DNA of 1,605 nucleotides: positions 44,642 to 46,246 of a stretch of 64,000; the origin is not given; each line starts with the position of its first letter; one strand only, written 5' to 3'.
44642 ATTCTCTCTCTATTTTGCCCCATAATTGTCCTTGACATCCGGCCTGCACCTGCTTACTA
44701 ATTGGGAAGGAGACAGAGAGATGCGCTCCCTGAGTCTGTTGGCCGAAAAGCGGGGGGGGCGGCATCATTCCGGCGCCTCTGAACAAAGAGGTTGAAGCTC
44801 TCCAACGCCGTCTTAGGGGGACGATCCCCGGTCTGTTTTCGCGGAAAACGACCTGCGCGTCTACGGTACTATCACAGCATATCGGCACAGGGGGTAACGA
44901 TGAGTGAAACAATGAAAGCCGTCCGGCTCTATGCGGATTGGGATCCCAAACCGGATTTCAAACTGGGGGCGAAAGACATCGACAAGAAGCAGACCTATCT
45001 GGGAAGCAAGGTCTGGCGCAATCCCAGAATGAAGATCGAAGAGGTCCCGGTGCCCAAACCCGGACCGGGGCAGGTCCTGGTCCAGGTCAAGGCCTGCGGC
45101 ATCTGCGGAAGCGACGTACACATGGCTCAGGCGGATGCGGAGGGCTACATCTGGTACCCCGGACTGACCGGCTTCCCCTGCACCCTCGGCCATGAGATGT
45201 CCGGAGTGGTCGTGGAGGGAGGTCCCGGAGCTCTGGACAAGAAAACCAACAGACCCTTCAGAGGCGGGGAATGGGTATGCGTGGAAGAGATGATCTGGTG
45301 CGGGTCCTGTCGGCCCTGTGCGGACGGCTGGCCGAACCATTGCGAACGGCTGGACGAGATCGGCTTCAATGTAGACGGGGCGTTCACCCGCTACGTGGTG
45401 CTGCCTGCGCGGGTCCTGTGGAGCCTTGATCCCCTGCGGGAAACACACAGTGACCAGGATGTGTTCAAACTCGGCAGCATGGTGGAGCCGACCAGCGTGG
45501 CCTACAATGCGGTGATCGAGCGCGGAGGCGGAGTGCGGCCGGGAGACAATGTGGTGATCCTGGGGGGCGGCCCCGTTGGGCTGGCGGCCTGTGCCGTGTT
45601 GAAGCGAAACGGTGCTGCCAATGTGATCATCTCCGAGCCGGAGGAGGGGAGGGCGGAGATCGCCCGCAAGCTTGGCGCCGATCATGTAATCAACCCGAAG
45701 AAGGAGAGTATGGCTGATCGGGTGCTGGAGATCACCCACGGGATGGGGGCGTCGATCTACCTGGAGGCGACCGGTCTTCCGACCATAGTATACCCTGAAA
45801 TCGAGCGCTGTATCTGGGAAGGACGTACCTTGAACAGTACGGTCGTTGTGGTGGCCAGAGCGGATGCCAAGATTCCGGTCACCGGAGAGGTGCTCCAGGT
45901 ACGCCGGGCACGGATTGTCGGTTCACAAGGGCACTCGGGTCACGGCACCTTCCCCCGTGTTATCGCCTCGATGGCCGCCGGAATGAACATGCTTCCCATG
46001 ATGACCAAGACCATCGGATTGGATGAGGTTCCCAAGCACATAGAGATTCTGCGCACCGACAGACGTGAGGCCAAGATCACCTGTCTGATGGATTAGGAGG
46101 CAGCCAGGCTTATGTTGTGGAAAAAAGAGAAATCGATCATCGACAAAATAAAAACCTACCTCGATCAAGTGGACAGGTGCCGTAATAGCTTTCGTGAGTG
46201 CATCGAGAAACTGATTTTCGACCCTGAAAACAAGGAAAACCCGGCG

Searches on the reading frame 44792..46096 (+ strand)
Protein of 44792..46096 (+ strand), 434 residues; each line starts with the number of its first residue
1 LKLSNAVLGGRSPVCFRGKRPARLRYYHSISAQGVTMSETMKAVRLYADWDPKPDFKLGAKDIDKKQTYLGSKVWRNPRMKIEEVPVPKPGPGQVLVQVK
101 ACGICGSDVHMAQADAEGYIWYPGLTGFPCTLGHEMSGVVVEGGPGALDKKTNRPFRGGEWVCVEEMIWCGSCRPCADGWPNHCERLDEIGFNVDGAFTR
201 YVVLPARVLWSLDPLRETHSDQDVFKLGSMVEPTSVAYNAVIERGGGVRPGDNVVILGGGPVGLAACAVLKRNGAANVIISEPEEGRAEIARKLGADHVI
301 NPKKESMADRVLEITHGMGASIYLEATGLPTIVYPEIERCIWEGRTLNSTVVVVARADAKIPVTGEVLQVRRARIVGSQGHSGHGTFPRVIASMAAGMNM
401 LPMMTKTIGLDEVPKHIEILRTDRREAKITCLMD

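Call 30: search_protein_families(library=pfam, proteins=[window:44792-46096:+])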
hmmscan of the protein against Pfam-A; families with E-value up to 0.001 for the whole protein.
window:44792-46096:+ (434 aa): 3 families
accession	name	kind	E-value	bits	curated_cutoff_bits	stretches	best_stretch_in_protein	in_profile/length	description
PF08240.17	ADH_N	-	3.2e-24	85.6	23.5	1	91-212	1-102/104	Alcohol dehydrogenase GroES-like domain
PF00107.32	ADH_zinc_N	-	3e-17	63.2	31.8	1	261-394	1-127/129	Zinc-binding dehydrogenase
PF16912.11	Glu_dehyd_C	-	1.4e-06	28.4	34.9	1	227-340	3-120/211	Glucose dehydrogenase C-terminus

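Call 36: search_protein_families(library=ncbifam, proteins=[window:44792-46096:+], max_evalue=0.00001)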
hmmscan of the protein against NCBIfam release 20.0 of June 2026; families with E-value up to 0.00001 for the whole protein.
window:44792-46096:+ (434 aa): 23 families
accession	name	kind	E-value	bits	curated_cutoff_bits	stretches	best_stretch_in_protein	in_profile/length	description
NF041097.1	keto_inos_dh_IolM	equivalog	6.9e-155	515.5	450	1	41-430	1-387/389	scyllo-inosose 3-dehydrogenase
TIGR00692.1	tdh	equivalog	1.7e-52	178.6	458.35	1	81-424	12-332/340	L-threonine 3-dehydrogenase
NF003808.0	PRK05396.1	equivalog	7.8e-52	176.2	380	1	76-423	9-331/341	L-threonine 3-dehydrogenase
NF007489.0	PRK10083.1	equivalog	1.7e-40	139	376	1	78-427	10-330/339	Zn-dependent oxidoreductase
TIGR03366.1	HpnZ_proposed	hypoth_equivalog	1.7e-31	109.6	328.1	1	89-347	2-250/315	putative phosphonate catabolism associated alcohol dehydrogenase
TIGR03989.1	Rxyl_3153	subfamily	5.3e-28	98.3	440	2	79-186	13-107/370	NDMA-dependent alcohol dehydrogenase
TIGR03451.1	mycoS_dep_FDH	equivalog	1.3e-27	96.6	512.9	2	240-363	167-284/358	S-(hydroxymethyl)mycothiol dehydrogenase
TIGR03201.1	dearomat_had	equivalog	1.6e-27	96.6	338.65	1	80-309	11-224/349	6-hydroxycyclohex-1-ene-1-carbonyl-CoA dehydrogenase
TIGR02818.1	adh_III_F_hyde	equivalog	1.4e-25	90.1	543.95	2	197-421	139-357/368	S-(hydroxymethyl)glutathione dehydrogenase/class III alcohol dehydrogenase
NF010344.0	PRK13771.1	subfamily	1.4e-25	90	349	1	79-429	12-329/334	putative alcohol dehydrogenase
NF007375.0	PRK09880.1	equivalog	2e-25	89.3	469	1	94-333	29-249/344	L-idonate 5-dehydrogenase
NF007642.0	PRK10309.1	equivalog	1.6e-23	83.5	550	1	79-335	11-245/347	galactitol-1-phosphate 5-dehydrogenase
NF006940.0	PRK09422.1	equivalog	5.6e-20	71.6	344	1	77-320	9-232/338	alcohol dehydrogenase AdhP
NF041172.1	AcrlCoa_red_Thmprot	equivalog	8.1e-20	71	500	1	80-429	13-330/334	acryloyl-CoA reductase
TIGR02824.1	quinone_pig3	subfamily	4.9e-19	68.5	296.8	2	220-329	110-218/325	putative NAD(P)H quinone oxidoreductase, PIG3 family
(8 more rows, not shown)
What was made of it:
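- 44792..46096 (+): IolM, scyllo-inosose 3-dehydrogenase, first gene of the operon that converges on cluster C. NCBIfam IolM equivalog 515.5 bits, above the cut-off of 450 (call 36).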
